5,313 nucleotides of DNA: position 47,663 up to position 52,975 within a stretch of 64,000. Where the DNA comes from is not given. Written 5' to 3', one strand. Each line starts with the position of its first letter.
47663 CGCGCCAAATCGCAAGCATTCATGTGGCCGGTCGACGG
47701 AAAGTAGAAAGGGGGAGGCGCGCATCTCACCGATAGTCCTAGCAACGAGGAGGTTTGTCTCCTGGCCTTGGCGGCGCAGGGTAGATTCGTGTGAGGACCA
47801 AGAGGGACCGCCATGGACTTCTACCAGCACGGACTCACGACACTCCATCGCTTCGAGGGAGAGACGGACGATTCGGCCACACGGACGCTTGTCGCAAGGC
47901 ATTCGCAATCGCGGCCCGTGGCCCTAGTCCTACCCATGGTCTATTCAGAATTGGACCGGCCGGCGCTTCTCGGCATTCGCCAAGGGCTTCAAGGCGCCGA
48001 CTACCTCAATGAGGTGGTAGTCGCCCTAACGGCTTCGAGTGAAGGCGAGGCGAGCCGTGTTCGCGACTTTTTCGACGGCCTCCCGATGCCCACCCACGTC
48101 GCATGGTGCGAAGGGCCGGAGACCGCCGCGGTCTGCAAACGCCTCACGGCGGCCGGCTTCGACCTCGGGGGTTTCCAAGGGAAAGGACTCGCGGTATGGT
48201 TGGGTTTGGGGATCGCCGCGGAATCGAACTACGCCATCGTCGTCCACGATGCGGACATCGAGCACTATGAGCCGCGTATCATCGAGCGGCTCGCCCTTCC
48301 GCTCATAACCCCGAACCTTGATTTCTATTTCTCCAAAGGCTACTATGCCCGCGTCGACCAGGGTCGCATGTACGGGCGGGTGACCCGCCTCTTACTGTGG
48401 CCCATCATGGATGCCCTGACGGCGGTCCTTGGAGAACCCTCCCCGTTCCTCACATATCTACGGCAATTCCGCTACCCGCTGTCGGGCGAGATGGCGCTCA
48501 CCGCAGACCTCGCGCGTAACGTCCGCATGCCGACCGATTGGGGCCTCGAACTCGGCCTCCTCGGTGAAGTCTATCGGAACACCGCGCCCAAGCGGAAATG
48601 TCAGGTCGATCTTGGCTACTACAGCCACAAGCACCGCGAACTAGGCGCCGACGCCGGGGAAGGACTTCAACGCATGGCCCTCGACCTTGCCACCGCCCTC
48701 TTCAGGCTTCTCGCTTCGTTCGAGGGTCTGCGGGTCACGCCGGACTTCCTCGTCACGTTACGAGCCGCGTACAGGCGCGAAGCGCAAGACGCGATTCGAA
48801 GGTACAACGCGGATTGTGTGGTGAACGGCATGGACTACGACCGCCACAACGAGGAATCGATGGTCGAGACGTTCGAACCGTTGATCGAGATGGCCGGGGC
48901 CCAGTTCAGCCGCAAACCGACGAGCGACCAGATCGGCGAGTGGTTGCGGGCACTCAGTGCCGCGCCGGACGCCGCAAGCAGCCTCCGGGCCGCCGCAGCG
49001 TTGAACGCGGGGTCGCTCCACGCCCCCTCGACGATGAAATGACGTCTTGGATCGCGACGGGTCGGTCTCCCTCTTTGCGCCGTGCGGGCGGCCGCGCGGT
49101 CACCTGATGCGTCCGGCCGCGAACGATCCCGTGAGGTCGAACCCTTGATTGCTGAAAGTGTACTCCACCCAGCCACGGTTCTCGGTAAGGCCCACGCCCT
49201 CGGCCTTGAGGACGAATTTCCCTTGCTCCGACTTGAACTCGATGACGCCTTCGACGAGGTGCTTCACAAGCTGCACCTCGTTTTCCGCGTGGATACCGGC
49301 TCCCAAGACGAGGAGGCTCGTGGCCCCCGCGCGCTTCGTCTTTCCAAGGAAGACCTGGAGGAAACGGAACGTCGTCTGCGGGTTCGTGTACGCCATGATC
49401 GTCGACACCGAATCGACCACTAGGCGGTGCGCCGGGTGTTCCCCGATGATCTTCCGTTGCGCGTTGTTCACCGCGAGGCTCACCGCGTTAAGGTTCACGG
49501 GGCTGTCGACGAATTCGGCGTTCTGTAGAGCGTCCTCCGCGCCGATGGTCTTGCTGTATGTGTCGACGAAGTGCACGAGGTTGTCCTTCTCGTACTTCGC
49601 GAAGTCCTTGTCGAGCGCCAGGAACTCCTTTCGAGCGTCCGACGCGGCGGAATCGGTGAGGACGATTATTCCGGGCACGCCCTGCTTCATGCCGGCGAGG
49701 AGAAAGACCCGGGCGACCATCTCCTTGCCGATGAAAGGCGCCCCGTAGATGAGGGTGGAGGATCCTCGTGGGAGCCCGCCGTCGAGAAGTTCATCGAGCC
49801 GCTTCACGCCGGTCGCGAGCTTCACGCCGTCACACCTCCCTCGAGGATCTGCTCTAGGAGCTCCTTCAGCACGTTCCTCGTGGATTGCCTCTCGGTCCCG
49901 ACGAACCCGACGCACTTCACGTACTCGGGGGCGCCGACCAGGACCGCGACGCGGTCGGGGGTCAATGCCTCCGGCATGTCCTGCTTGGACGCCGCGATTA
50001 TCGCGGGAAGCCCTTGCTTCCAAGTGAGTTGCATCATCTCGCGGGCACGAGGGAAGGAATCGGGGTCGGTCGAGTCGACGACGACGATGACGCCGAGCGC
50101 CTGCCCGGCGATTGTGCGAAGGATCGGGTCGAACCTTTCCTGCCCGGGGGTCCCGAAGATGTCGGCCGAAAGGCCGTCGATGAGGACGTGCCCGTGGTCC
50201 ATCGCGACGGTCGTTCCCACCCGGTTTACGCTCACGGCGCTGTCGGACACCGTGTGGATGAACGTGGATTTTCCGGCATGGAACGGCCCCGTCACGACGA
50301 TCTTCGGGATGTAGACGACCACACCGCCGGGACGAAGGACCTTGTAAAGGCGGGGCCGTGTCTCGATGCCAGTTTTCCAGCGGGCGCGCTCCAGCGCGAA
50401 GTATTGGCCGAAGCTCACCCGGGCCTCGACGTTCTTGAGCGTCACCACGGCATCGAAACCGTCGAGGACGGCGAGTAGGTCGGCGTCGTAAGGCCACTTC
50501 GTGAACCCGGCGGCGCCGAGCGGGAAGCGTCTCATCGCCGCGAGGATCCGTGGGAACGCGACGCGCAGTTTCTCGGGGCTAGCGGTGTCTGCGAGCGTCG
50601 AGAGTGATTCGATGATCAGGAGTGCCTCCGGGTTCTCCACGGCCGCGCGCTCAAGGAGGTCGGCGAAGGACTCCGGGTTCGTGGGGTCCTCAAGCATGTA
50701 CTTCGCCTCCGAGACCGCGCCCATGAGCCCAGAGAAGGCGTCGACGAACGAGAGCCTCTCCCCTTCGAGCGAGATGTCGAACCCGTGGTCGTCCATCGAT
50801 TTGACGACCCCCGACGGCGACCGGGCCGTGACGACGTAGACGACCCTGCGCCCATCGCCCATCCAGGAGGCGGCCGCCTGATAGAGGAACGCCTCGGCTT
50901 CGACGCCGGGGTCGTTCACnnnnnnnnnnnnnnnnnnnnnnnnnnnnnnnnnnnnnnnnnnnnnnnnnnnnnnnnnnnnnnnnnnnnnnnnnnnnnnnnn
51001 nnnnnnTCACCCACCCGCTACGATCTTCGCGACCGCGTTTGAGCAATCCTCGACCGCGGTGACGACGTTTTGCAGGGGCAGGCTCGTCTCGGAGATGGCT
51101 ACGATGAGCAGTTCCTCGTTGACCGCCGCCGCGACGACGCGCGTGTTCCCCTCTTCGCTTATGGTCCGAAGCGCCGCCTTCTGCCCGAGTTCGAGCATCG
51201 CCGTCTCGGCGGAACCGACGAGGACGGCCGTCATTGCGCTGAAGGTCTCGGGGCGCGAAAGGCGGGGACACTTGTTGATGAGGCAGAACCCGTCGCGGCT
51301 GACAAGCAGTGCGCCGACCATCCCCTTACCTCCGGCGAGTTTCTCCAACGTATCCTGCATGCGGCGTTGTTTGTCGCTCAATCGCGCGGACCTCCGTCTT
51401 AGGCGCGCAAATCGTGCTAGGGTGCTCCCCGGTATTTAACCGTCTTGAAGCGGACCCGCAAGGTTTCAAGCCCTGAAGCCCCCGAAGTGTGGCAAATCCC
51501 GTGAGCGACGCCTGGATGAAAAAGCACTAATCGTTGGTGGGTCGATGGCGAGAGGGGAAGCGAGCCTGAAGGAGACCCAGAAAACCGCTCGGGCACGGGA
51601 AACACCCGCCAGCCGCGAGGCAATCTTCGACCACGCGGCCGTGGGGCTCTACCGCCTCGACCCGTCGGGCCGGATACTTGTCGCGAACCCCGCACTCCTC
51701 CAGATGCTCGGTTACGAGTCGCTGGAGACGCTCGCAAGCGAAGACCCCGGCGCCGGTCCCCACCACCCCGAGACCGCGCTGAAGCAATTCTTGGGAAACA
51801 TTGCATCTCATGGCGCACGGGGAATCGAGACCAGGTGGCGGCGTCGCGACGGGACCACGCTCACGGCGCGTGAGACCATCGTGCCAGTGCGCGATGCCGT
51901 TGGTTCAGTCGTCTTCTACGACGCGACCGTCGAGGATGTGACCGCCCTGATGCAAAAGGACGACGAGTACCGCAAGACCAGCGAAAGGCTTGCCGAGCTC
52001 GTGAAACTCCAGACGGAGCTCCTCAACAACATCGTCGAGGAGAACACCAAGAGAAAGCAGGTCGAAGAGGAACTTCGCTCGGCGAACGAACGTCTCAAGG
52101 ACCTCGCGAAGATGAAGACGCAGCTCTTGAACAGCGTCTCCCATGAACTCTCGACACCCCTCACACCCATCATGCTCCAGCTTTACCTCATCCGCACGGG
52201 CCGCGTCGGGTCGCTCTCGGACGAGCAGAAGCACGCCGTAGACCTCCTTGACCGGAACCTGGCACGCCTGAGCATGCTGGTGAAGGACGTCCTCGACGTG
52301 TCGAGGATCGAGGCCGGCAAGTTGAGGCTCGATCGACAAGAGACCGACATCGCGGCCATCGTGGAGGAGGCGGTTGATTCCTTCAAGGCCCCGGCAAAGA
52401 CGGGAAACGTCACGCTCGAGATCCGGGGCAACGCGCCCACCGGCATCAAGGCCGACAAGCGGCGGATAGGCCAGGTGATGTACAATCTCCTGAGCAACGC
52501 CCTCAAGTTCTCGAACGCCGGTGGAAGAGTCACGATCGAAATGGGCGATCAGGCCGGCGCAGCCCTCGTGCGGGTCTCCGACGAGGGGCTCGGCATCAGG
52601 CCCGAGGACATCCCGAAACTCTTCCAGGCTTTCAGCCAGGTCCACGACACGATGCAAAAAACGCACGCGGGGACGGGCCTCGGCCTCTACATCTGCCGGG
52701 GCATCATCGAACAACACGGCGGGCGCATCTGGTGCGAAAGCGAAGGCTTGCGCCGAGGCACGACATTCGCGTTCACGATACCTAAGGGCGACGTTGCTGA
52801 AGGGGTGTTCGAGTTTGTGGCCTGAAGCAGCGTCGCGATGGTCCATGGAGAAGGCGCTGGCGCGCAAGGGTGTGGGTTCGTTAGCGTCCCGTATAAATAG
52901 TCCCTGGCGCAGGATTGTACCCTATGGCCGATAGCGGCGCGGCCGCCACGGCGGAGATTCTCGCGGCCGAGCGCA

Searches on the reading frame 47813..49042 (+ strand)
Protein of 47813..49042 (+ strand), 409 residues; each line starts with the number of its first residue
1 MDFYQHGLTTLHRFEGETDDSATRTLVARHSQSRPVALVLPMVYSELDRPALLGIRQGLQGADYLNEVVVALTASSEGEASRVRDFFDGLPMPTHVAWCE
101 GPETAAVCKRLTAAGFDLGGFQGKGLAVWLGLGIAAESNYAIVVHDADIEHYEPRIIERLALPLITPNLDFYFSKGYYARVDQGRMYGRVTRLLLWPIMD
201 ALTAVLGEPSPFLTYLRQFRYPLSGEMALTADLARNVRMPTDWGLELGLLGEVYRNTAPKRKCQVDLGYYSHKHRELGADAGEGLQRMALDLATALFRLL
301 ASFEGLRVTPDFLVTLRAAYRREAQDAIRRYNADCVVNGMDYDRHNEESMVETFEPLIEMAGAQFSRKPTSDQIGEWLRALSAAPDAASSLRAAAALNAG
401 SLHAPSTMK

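Call 28: search_protein_families(library=pfam, proteins=[window:47813-49042:+], max_evalue=0.001)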
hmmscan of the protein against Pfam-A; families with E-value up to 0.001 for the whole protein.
window:47813-49042:+ (409 aa): 0 families

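Call 68: search_protein_families(library=ncbifam, proteins=[window:47813-49042:+], max_evalue=0.001)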
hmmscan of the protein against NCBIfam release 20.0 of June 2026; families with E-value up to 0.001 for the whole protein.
window:47813-49042:+ (409 aa): 2 families
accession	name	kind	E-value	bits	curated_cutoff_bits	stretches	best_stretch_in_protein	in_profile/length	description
NF040724.1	GpgS_Meth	equivalog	2.5e-132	441.5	700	1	1-396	1-396/402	glucosyl-3-phosphoglycerate synthase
NF010496.0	PRK13915.1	equivalog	1.7e-20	73.3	262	1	117-298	97-266/307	glucosyl-3-phosphoglycerate synthase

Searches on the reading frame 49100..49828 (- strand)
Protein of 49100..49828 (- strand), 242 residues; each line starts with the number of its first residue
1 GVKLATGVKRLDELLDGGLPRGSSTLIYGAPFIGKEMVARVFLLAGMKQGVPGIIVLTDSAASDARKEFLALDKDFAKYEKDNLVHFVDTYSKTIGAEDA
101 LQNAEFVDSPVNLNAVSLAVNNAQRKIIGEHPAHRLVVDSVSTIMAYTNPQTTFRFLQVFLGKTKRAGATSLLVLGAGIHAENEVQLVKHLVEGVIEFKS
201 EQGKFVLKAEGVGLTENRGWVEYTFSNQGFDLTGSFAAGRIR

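Call 48: search_protein_families(library=pfam, proteins=[window:49100-49828:-], max_evalue=0.1)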
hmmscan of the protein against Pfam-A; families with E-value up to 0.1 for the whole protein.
window:49100-49828:- (242 aa): 6 families
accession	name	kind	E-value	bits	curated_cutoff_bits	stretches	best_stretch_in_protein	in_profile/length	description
PF06745.19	ATPase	-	3.2e-29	102.4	26.6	1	5-201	2-190/231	KaiC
PF24336.1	DUF7504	-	7.4e-13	49.8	27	1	22-197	1-178/179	Family of unknown function (DUF7504)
PF05625.17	PAXNEB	-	3.2e-06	26.9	28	1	5-49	20-65/366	PAXNEB protein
PF23365.1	DUF7090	-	8.8e-06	26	27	1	87-201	73-185/192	Family of unknown function (DUF7090)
PF08423.17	Rad51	-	0.0028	17.4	22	1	2-41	6-45/244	Rad51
PF13481.12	AAA_25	-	0.015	15.4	27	1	9-51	20-61/195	AAA domain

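Call 67: search_solved_structures(query=window:49100-49828:-, max_evalue=0.01)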
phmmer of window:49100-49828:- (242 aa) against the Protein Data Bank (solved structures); distinct sequences matched with E-value up to 0.01: 49.
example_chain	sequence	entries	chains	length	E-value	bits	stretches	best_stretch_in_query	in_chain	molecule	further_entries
8zn5_B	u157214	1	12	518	1.2e-21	80.4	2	3-174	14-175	KaiC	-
8zn6_F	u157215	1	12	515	6.9e-17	64.9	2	3-174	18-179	KaiC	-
5jwq_A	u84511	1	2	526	1.6e-15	60.4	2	2-116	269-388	Circadian clock protein kinase KaiC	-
7dy1_A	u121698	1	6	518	1.7e-15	60.3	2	2-116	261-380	Circadian clock protein kinase KaiC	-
4o0m_A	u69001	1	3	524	1.8e-15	60.3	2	2-116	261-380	Circadian clock protein kinase KaiC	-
7x1z_A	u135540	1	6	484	3e-15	59.6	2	3-174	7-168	Circadian clock oscillator protein KaiC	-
7x1y_A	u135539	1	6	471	3e-15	59.6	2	3-174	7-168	Circadian clock oscillator protein KaiC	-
3k0f_A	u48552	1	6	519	3.6e-15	59.3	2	3-174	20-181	Circadian clock protein kinase KaiC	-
4ijm_A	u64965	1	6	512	3.8e-15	59.2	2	3-174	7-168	Circadian clock protein kinase KaiC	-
7s65_A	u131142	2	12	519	3.8e-15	59.2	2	3-174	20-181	Circadian clock protein kinase KaiC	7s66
7dyk_A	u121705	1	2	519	3.9e-15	59.2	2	3-174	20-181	Circadian clock protein kinase KaiC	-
3k0e_A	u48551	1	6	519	3.9e-15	59.2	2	3-174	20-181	Circadian clock protein kinase KaiC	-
3k0c_A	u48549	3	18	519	4e-15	59.1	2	3-174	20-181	Circadian clock protein kinase KaiC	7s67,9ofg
8wve_A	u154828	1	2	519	4e-15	59.1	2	3-174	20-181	Circadian clock oscillator protein KaiC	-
7dyi_A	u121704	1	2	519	4.1e-15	59.1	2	3-174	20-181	Circadian clock protein kinase KaiC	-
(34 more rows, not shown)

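Call 68: search_protein_families(library=ncbifam, proteins=[window:49100-49828:-], max_evalue=0.001)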
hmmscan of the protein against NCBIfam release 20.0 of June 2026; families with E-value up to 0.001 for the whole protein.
window:49100-49828:- (242 aa): 9 families
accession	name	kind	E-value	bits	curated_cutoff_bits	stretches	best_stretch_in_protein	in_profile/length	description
TIGR03877.1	thermo_KaiC_1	hypoth_equivalog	2.5e-20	73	307.25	1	3-197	3-192/238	KaiC domain-containing protein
TIGR03881.1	KaiC_arch_4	hypoth_equivalog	8.9e-19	68.1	247.8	1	3-204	2-194/231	KaiC domain-containing protein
NF006799.0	PRK09302.1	equivalog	1e-17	63.9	408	1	3-174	12-173/515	circadian clock protein KaiC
TIGR03880.1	KaiC_arch_3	hypoth_equivalog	1.9e-12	47.2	249.45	1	7-196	1-174/224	KaiC domain-containing protein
TIGR02655.1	circ_KaiC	equivalog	7.2e-09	34.8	546.25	1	2-104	243-345/484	circadian clock protein KaiC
NF004723.0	PRK06067.1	subfamily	2.8e-07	30.3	194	1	4-202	16-198/243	flagellar accessory protein FlaH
NF006861.0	PRK09361.1-1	equivalog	2.3e-06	27.3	278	1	3-59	4-60/235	DNA repair and recombination protein RadB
TIGR02239.1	recomb_RAD51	equivalog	0.00064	18.9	478.05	1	2-39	76-113/316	DNA repair protein RAD51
NF052589.1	ArlH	equivalog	0.00081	19.2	215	0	9-108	7-105/229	archaellum protein ArlH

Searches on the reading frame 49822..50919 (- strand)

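Call 28: search_protein_families(library=pfam, proteins=[window:49822-50919:-], max_evalue=0.001)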
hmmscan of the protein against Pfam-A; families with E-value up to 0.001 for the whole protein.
window:49822-50919:- (365 aa): 7 families
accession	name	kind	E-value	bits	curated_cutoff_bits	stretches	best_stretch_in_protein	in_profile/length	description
PF03029.23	ATP_bind_1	-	5.6e-09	36.6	27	1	234-317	66-170/240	Conserved hypothetical ATP binding protein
PF00025.27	Arf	-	6.3e-09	36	22.3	1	206-332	16-144/174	ADP-ribosylation factor family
PF00071.28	Ras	-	5.3e-08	33.1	21.6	1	206-317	1-118/162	Ras family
PF06745.19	ATPase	-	8.4e-08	32.3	26.6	1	9-132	37-154/231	KaiC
PF00009.33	GTP_EFTU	-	2.5e-06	27.6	26.5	1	233-321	52-139/188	Elongation factor Tu GTP binding domain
PF01926.29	MMR_HSR1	-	5.9e-05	23.6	21.9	1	206-311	1-112/113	50S ribosome-binding GTPase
PF08477.19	Roc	-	0.00092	19.9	27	0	206-312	1-117/119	Ras of Complex, Roc, domain of DAPkinase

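Call 68: search_protein_families(library=ncbifam, proteins=[window:49822-50919:-], max_evalue=0.001)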
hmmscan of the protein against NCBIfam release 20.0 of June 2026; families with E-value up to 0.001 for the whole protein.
window:49822-50919:- (365 aa): 2 families
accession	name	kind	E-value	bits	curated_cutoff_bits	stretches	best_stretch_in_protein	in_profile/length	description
TIGR00231.1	small_GTP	domain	2.4e-10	40.4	42.5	1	204-320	3-129/164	GTP-binding protein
TIGR03877.1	thermo_KaiC_1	hypoth_equivalog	4.1e-06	26.4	307.25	1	20-110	47-140/238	KaiC domain-containing protein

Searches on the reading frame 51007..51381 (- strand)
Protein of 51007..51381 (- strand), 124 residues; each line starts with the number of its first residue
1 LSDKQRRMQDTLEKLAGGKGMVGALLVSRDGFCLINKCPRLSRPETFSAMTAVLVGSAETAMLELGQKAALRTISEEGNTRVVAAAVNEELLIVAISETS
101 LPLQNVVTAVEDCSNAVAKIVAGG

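Call 48: search_protein_families(library=pfam, proteins=[window:51007-51381:-], max_evalue=0.1)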
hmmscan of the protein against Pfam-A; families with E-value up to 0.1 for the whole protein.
window:51007-51381:- (124 aa): 3 families
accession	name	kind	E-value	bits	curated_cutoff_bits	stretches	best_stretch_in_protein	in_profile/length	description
PF03259.23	Robl_LC7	-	7.5e-08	32.4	23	1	9-96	3-90/91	Roadblock/LC7 domain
PF23726.1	Beta-prop_RSE1_2nd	-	0.01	15.5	30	1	51-106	80-135/327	RSE1/DDB1/CPSF1 second beta-propeller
PF03537.19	Glyco_hydro_114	-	0.077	12.7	27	1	43-92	128-175/231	Glycoside-hydrolase family GH114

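Call 68: search_protein_families(library=ncbifam, proteins=[window:51007-51381:-], max_evalue=0.001)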
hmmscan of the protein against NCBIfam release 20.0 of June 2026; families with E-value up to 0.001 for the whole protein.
window:51007-51381:- (124 aa): 1 family
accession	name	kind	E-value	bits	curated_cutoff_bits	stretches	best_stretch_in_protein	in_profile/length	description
NF052242.1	GTPaseActivMglBThm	equivalog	0.00029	20.9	200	1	5-121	13-133/161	GTPase-activating protein MglB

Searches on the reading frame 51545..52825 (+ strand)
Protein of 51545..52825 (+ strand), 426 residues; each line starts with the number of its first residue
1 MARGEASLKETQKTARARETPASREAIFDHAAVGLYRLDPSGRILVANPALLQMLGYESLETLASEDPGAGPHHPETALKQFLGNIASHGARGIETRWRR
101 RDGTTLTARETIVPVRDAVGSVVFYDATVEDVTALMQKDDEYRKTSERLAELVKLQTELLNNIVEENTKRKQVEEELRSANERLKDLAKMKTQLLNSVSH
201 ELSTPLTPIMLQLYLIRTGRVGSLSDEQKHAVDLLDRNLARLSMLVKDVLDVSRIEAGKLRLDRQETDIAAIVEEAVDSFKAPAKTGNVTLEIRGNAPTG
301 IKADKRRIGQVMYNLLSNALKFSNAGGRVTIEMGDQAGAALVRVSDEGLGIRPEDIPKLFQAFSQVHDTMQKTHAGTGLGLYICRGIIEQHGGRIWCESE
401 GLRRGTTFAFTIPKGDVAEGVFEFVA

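Call 28: search_protein_families(library=pfam, proteins=[window:51545-52825:+], max_evalue=0.001)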
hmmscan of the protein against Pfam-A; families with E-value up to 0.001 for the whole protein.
window:51545-52825:+ (426 aa): 8 families
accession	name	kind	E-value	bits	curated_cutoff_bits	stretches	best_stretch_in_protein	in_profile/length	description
PF02518.31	HATPase_c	-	4.2e-30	104.9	26.4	1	304-414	2-109/111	Histidine kinase-, DNA gyrase B-, and HSP90-like ATPase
PF00512.31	HisKA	-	6.6e-14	52.2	26.9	1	190-258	1-66/66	His Kinase A (phospho-acceptor) domain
PF13426.13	PAS_9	-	1.2e-07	32.4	27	1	38-134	7-103/103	PAS domain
PF00989.32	PAS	-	1.9e-07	31.5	22.6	1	24-123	3-104/113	PAS fold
PF13188.13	PAS_8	-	8.1e-07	29.2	21.8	1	25-64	4-43/65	PAS domain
PF08447.18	PAS_3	-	6.4e-06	26.8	25.6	1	45-128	2-88/89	PAS fold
PF08448.16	PAS_4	-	0.00035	21.2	23.1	1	28-134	1-107/110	PAS fold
PF13581.12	HATPase_c_2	-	0.0007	20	27.4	0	315-389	39-110/127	Histidine kinase-like ATPase domain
